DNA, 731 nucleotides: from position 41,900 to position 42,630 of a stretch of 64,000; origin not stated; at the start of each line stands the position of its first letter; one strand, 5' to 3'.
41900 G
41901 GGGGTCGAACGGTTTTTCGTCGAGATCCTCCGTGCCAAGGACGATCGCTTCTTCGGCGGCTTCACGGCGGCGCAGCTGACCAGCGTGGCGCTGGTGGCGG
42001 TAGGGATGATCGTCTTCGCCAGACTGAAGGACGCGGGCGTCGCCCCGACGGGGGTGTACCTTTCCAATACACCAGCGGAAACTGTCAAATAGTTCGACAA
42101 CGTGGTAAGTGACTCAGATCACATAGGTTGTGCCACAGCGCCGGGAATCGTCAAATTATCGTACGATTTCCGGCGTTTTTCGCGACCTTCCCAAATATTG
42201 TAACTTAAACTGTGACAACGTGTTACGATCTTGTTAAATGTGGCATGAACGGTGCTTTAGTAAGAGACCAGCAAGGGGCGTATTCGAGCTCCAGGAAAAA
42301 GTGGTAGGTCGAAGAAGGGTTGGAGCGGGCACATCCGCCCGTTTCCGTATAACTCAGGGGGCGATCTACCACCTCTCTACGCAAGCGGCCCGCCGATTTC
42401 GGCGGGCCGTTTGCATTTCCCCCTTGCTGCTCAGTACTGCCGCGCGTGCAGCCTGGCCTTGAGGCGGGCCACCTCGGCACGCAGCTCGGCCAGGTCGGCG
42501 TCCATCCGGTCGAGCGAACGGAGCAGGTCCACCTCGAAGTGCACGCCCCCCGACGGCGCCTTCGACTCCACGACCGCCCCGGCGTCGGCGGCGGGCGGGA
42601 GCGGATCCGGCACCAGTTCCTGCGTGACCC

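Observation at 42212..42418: Self-contained ~170-nt structured RNA gene between lgt and the iron permease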

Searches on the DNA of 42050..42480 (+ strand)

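Call 4: search_rna_families(source=window, start=42050, end=42480, threshold=evalue, max_evalue=10, show_alignments=4)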
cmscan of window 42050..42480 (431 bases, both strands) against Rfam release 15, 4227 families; matches with E-value up to 10: 5.
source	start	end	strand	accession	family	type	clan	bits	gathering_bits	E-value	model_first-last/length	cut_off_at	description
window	42109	42184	+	RF00042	CopA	Gene; antisense;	-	21.3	60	0.2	1-92/92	no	CopA-like RNA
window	42379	42417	-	RF04119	MIR1858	Gene; miRNA;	-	17.3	137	2.4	1-197/197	no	MIR1858 microRNA precursor family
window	42124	42188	+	RF04172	MIR8675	Gene; miRNA;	-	16.7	90.8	2.6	1-95/95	no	MIR8675 microRNA precursor family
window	42135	42186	+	RF01340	CRISPR-DR29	Gene; CRISPR;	-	15.5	39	2.1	1-37/37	no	CRISPR RNA direct repeat element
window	42376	42447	-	RF02063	STnc350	Gene; sRNA;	-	14.2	60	6.9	1-68/68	no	Salmonella enterica sRNA STnc350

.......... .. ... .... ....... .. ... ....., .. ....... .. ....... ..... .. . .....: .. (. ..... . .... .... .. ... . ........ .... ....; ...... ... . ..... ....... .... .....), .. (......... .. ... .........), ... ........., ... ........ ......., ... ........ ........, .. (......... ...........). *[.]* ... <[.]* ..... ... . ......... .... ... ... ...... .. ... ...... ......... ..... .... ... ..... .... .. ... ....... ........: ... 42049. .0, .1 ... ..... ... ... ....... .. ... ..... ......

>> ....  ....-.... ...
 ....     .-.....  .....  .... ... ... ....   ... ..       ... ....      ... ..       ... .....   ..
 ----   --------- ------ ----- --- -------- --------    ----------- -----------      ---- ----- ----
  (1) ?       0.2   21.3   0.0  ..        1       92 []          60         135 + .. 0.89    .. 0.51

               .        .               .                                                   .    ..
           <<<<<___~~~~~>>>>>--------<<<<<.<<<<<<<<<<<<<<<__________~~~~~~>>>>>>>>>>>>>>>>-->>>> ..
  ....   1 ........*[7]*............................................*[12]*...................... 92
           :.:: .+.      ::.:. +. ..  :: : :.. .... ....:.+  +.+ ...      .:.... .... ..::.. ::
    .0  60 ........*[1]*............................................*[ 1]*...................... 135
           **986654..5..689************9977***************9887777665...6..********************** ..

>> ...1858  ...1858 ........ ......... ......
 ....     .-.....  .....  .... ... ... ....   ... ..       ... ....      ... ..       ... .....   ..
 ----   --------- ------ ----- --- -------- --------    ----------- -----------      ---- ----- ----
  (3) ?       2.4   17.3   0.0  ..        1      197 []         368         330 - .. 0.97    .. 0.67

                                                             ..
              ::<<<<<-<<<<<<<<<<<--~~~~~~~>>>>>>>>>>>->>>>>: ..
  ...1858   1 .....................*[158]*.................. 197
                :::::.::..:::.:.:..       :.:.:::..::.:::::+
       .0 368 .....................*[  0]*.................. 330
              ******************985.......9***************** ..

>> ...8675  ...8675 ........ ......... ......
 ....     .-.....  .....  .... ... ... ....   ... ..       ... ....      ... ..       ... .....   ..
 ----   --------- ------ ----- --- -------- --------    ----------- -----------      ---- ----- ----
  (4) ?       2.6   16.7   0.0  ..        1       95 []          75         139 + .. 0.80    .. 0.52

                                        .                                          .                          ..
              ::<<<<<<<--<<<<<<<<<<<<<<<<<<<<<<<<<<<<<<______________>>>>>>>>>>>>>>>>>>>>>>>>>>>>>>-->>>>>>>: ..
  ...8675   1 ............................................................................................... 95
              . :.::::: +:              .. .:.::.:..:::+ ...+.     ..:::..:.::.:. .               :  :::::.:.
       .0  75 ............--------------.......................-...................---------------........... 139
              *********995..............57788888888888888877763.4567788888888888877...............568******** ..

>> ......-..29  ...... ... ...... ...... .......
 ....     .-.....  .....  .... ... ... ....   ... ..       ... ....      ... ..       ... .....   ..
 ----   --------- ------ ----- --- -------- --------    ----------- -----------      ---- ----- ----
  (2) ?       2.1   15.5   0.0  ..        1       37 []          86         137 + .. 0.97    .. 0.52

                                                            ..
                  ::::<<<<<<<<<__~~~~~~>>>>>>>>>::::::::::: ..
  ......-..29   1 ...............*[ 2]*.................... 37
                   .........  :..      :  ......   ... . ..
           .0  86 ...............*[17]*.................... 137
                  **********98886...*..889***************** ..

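Call 42: build_rna_model(alignment_id=A2, structure=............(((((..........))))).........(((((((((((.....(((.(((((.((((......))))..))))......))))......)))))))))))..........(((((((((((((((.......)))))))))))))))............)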
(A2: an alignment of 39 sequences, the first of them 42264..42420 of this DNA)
Model R1 built from alignment A2 (39 sequences, 173 columns); structure: as given.
model positions 152; base pairs 43; branch points 2; effective number of sequences 1.93; information 0.59 bits per position. Calibrated on 0.2 Mb of random sequence (short: E-values are rough).
structure used (alignment columns):
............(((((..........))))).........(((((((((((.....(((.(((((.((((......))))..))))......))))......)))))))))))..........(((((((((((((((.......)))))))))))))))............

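Call 43: search_with_rna_model(model_id=R1, sources=[window, L017, L039, L047, L048, L051, L054, L055, L058, L060, L061, L062, L063, L066, L067, L068, L069, L070, L071, L073, L074, L075, L076, L077, L079, L080, L012, L016, L057], max_evalue=5)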
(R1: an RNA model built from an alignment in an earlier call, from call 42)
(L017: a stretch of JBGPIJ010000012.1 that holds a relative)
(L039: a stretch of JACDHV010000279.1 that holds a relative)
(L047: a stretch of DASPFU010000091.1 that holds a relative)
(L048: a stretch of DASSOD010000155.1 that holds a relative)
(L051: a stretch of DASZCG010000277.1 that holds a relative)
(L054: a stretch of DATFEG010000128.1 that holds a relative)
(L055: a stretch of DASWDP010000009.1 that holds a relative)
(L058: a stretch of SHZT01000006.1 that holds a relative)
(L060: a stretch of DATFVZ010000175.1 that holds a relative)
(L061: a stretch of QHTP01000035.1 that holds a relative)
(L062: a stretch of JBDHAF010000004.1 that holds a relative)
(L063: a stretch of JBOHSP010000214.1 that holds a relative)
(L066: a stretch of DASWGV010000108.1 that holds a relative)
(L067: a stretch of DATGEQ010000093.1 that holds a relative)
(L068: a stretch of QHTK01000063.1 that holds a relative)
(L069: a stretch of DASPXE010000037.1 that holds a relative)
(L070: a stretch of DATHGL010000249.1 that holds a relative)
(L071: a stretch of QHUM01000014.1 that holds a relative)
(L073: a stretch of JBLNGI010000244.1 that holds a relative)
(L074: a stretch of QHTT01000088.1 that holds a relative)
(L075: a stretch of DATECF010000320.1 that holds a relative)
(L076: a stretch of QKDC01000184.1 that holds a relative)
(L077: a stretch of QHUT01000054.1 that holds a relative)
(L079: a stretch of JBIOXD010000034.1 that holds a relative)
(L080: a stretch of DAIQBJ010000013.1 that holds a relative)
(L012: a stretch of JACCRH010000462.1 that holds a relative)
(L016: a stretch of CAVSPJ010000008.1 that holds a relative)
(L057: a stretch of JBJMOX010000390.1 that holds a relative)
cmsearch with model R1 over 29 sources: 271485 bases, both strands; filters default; matches with E-value up to 5: 8.
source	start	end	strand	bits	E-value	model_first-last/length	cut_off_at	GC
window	42266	42420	+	149.3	1.2e-40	1-152/152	no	0.6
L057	5042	5193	+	147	5.2e-40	1-152/152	no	0.55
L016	5036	5189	+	102.7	2.8e-27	1-152/152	no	0.57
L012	5019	5140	+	101.4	6.2e-27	1-124/152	3'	0.59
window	42375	42461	-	30.4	1.5e-06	1-152/152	no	0.67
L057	5148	5231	-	20.1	0.0013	10-152/152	5'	0.65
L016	5142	5240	-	17.4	0.0078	1-152/152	no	0.65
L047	1574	1654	-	10.9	0.54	1-152/152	no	0.69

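Call 44: search_with_rna_model(model_id=R1, sources=[window, L083, L114, L117, L140, L148, L156, L164, L187, L133, L002, L005, L006, L008, L009, L010, L013, L014, L015, L016, L018, L020, L021, L022, L023, L024, L025, L026, L027, L028, L030, L031, L033, L034, L036, L040, L041, L042, L044, L045, L049, L050, L053, L056, L057, L065, L072, L078, L084, L085, L086, L088, L090, L091, L094, L101, L103, L104, L106, L112, L113, L119, L120, L121, L123, L124, L125, L127, L128, L130, L131, L135, L136, L139, L141, L142, L143, L145, L146, L147, L153, L154, L159, L161, L165, L171, L175, L176, L178, L179, L180, L181, L185, L188, L189, L191, L192, L195, L200], max_evalue=1e-8, make_alignment=true)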
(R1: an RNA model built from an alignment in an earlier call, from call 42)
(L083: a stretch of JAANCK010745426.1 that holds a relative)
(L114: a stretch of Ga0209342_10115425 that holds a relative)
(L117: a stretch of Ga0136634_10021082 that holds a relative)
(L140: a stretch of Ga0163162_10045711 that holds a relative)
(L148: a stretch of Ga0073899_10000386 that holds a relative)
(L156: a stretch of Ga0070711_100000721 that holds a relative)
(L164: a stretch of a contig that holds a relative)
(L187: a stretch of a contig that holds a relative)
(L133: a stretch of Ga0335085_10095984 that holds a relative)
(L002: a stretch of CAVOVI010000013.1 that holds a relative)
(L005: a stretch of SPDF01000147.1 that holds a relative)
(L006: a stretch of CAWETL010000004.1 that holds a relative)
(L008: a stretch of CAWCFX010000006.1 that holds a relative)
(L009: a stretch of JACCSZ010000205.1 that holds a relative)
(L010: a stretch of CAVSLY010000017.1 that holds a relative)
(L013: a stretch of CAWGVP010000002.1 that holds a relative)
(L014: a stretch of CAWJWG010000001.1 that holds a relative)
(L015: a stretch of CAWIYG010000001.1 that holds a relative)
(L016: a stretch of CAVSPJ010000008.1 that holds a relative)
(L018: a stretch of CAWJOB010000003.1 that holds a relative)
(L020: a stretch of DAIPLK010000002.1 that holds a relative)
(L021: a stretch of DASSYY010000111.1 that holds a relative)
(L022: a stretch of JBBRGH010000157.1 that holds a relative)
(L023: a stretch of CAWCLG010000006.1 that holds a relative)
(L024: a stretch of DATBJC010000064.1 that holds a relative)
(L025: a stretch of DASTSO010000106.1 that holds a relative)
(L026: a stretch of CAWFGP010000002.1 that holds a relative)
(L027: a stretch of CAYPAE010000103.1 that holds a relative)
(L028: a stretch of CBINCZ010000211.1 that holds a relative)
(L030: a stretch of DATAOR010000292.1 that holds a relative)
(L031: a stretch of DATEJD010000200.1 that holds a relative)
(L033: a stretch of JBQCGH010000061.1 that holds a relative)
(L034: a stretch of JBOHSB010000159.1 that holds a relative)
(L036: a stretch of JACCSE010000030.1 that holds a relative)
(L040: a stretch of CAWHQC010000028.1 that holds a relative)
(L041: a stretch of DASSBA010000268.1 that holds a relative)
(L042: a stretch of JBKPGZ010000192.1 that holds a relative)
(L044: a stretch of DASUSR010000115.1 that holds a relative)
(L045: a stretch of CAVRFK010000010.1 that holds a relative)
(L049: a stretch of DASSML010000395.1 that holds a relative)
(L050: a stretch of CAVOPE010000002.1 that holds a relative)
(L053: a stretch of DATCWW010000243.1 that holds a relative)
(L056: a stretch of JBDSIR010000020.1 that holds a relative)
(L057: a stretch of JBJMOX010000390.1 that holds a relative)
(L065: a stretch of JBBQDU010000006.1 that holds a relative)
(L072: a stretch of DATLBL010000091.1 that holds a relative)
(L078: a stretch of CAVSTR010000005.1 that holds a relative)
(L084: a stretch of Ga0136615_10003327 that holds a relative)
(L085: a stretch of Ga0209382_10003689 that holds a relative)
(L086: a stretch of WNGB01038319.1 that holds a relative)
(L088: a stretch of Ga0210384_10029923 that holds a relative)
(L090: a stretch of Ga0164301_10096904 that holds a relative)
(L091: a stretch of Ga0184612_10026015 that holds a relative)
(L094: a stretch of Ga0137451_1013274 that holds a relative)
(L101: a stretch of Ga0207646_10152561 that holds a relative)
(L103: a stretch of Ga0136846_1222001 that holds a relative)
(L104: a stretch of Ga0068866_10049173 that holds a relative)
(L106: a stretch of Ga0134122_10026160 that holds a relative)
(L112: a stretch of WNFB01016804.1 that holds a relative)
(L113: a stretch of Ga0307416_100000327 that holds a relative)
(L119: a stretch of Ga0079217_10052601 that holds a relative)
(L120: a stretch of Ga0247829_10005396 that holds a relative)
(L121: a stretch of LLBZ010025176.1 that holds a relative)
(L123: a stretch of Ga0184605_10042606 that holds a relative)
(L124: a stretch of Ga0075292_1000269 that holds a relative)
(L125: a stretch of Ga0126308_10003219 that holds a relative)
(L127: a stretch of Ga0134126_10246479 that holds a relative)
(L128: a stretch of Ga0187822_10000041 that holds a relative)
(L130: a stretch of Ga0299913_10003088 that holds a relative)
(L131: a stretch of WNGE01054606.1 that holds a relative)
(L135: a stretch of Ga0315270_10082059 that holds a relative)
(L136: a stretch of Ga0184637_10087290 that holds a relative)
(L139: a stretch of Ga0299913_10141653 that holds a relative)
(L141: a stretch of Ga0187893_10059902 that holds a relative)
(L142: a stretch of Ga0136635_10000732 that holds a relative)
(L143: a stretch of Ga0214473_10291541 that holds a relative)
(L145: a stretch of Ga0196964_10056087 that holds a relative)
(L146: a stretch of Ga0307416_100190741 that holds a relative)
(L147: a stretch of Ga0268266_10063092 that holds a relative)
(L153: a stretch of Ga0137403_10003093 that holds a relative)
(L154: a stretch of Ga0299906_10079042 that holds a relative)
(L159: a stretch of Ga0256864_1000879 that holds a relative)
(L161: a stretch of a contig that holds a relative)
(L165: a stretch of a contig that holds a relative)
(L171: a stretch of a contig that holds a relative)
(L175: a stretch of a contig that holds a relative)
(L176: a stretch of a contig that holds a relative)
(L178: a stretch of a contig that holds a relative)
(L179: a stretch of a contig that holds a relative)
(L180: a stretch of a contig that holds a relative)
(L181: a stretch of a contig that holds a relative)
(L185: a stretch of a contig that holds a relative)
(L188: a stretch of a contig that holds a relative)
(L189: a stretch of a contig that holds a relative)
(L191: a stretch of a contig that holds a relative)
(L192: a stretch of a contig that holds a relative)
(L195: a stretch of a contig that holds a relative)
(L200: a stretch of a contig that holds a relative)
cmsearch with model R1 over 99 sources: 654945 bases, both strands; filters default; matches with E-value up to 1e-8: 99.
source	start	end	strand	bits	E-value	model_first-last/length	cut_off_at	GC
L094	1472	1623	-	158.7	5.8e-43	1-152/152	no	0.6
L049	4234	4386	+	156.7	2.2e-42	1-152/152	no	0.57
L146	100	251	+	155.9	3.7e-42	1-152/152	no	0.61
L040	5018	5171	+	155.5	4.9e-42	1-152/152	no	0.62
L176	9509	9662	+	155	6.5e-42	1-152/152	no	0.61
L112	3152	3305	-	153.2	2.1e-41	1-152/152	no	0.63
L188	1849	1998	+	152.4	3.6e-41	1-152/152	no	0.57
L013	5018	5169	+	151.6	6.1e-41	1-152/152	no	0.63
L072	5019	5170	+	150.2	1.6e-40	1-152/152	no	0.59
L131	1145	1298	+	149.9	1.9e-40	1-152/152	no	0.61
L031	5019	5170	+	149.8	2e-40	1-152/152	no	0.58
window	42266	42420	+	149.3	2.9e-40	1-152/152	no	0.6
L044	4998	5151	+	149.1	3.2e-40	1-152/152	no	0.64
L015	5022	5176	+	148.8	3.8e-40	1-152/152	no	0.63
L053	3630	3782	+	148.7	4.3e-40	1-152/152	no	0.61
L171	853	1007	-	148.6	4.4e-40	1-152/152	no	0.59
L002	5018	5172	+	148.2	6.1e-40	1-152/152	no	0.61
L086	1745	1898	+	148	6.6e-40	1-152/152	no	0.62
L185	1678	1830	-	147.7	8.4e-40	1-152/152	no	0.65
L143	1676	1830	-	147.5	9.3e-40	1-152/152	no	0.62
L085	2920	3071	-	147.5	9.5e-40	1-152/152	no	0.56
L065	2349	2501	+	147.5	9.6e-40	1-152/152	no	0.59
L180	4138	4286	+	147.1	1.2e-39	1-152/152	no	0.6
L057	5042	5193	+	147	1.3e-39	1-152/152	no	0.55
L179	296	447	-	146.9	1.4e-39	1-152/152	no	0.62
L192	750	901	-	146.8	1.5e-39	1-152/152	no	0.65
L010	5021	5175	+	146.7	1.5e-39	1-152/152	no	0.61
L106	164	316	-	146.7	1.6e-39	1-152/152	no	0.61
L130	12132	12283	+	146.6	1.7e-39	1-152/152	no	0.61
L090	1330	1477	-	146.4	2e-39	1-152/152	no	0.62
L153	4500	4652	-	145.7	3e-39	1-152/152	no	0.65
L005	3009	3163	+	145.7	3e-39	1-152/152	no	0.6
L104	792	941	+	145.7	3.1e-39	1-152/152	no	0.57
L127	1174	1325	-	145.7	3.1e-39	1-152/152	no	0.56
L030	5020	5167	+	145.6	3.2e-39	1-152/152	no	0.61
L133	1060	1209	-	145.5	3.4e-39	1-152/152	no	0.63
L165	2240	2394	-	145.4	3.7e-39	1-152/152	no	0.59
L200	1511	1668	+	145.4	3.7e-39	1-152/152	no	0.61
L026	5022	5174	+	145.1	4.4e-39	1-152/152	no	0.59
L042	5021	5175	+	144.1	8.5e-39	1-152/152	no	0.6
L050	5019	5171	+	143.5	1.3e-38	1-152/152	no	0.6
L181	2605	2754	+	143.4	1.4e-38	1-152/152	no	0.55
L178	67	218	+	143.1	1.7e-38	1-152/152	no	0.59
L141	563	714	-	142.9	1.9e-38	1-152/152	no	0.57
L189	1319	1470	-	142.8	2.1e-38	1-152/152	no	0.61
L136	1714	1862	-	142.5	2.6e-38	1-152/152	no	0.6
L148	10271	10424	+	142.2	3.1e-38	1-152/152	no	0.6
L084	3485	3635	+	142.1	3.2e-38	1-152/152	no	0.58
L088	2831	2980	-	142.1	3.4e-38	1-152/152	no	0.61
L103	5307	5456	-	142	3.5e-38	1-152/152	no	0.6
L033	5022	5172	+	141.8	3.9e-38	1-152/152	no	0.58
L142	6848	6997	-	141.6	4.6e-38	1-152/152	no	0.56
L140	1255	1407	-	141.5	4.8e-38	1-152/152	no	0.57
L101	1383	1533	+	141.3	5.7e-38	1-152/152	no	0.54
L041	5020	5171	+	140.9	7.4e-38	1-152/152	no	0.61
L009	5019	5170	+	140.7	8.2e-38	1-152/152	no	0.62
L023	5021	5173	+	140.6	8.6e-38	1-152/152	no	0.58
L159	7022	7172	+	140.4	1e-37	1-152/152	no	0.59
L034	5019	5171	+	139.8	1.5e-37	1-152/152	no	0.58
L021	5026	5177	+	139.6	1.7e-37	1-152/152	no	0.59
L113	311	464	-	139.5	1.8e-37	1-152/152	no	0.6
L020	5018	5169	+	139.2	2.2e-37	1-152/152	no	0.62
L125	3716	3863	+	138.9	2.7e-37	1-152/152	no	0.6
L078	5007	5158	+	138.9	2.7e-37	1-152/152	no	0.58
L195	187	338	+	137.9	5.2e-37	1-152/152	no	0.57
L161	3567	3718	+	137.6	6.6e-37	1-152/152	no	0.63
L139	1195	1348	-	137.1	8.7e-37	1-152/152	no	0.66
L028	2825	2975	+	136.7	1.2e-36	1-152/152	no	0.56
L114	1375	1528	-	136.2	1.6e-36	1-152/152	no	0.61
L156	6118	6270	-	135.7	2.2e-36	1-152/152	no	0.61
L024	5019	5167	+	135.6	2.4e-36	1-152/152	no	0.6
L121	1887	2036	-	135.2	3.2e-36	1-152/152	no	0.6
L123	514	661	-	135.1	3.4e-36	1-152/152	no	0.58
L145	1037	1184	-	134.5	5e-36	1-152/152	no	0.58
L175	6804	6955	+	134.2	6.1e-36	1-152/152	no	0.59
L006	5016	5171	+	134.1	6.6e-36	1-152/152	no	0.56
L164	7155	7311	+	133.8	7.7e-36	1-152/152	no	0.58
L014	5020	5168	+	133.4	1e-35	1-152/152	no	0.6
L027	2713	2863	+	133.1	1.2e-35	1-152/152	no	0.59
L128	6650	6804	-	133.1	1.2e-35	1-152/152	no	0.63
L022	4355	4510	+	132.8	1.6e-35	1-152/152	no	0.65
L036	3928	4084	+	132.4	2e-35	1-152/152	no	0.6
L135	586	741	-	132.3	2.2e-35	1-152/152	no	0.6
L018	5018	5166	+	131.4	4e-35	1-152/152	no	0.58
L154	1740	1888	+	131.2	4.3e-35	1-152/152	no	0.59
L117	1853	2003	+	129.5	1.3e-34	1-152/152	no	0.58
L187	928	1078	-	129.4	1.4e-34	1-152/152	no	0.56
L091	893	1043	+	128.7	2.3e-34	1-152/152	no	0.62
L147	2515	2663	-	127.8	4e-34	1-152/152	no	0.56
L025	5014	5166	+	127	7.1e-34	1-152/152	no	0.6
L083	227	380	-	124.5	3.6e-33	1-152/152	no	0.61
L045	5021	5173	+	123.3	8e-33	1-152/152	no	0.6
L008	5015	5170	+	123.1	9.4e-33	1-152/152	no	0.57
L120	1844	1997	-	122.2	1.7e-32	1-152/152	no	0.61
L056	6232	6379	+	109.6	6.7e-29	1-152/152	no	0.58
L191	1188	1341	-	107.2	3.2e-28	1-152/152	no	0.61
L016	5036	5189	+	102.7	6.7e-27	1-152/152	no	0.57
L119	1131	1280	+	97.4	2.2e-25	1-152/152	no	0.61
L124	169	320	-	96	5.3e-25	1-152/152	no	0.64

Alignment A3: 99 matches aligned to the model, 177 columns, each read 5' to 3' on its own strand. Consensus structure (alignment columns), stored with it:
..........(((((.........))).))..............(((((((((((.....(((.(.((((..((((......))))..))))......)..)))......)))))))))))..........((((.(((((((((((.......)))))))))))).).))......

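Call 56: search_rna_families(sources=[L187, L083, L117, L111, L184, L119], threshold=evalue, max_evalue=1)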
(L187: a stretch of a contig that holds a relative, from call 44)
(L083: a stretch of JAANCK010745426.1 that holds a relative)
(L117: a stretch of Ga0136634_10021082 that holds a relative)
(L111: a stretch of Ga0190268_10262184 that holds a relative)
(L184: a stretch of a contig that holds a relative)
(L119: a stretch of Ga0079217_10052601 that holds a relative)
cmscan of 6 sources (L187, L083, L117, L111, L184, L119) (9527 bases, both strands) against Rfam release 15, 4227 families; matches with E-value up to 1: 3.
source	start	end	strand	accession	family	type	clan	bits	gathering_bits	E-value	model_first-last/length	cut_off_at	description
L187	932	1046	-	RF00506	Thr_leader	Cis-reg; leader;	-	24.3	55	0.46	1-118/118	no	Threonine operon leader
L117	1963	2066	-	RF00513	Trp_leader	Cis-reg; leader;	-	23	41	0.46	1-100/100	no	Tryptophan operon leader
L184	752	799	+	RF04047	mir-9228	Gene; miRNA;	-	21.8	100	0.51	1-85/85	no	mir-9228 microRNA precursor family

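Call 85: search_with_rna_model(model_id=R1, sources=[L201, L202, L203, L204], max_evalue=1)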
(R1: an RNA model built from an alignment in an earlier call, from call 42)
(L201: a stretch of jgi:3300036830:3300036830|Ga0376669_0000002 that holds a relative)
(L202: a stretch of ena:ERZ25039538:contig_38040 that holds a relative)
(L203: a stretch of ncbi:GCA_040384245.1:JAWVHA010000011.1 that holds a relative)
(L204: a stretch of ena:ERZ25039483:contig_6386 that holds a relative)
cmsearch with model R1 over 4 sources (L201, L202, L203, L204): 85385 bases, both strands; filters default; matches with E-value up to 1: 7.
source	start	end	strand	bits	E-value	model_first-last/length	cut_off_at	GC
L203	16772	16925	-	140.6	1.1e-38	1-152/152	no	0.58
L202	15158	15307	-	125.5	2.5e-34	1-152/152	no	0.63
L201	16683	16833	-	123.9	7.3e-34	1-152/152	no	0.64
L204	18417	18572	-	110.3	5.5e-30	1-152/152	no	0.67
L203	16685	16817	+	35.9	1.2e-08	1-152/152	no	0.63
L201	16645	16726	+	25.2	1.4e-05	1-152/152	no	0.61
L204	16428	16533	+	11.9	0.091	1-152/152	no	0.69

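Call 91: search_with_rna_model(model_id=R1, sources=[L205, L206, L207, L208], max_evalue=1)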
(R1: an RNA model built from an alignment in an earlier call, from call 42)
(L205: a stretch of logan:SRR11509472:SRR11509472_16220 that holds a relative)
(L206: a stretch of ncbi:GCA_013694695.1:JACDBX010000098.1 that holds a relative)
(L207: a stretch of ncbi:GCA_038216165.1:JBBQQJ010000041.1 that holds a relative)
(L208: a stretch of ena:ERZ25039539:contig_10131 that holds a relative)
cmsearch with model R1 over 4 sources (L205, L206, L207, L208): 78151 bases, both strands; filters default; matches with E-value up to 1: 6.
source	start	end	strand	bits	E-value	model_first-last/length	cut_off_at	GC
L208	14170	14323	-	135.5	3.1e-37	1-152/152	no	0.6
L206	16790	16936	-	133.3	1.4e-36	1-152/152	no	0.62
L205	18889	19046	-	124.6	4e-34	1-152/152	no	0.62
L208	14115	14213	+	33.2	6.5e-08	1-152/152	no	0.72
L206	16755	16835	+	24.5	2e-05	1-152/152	no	0.72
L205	18895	18928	+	16.5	0.0039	113-146/152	no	0.71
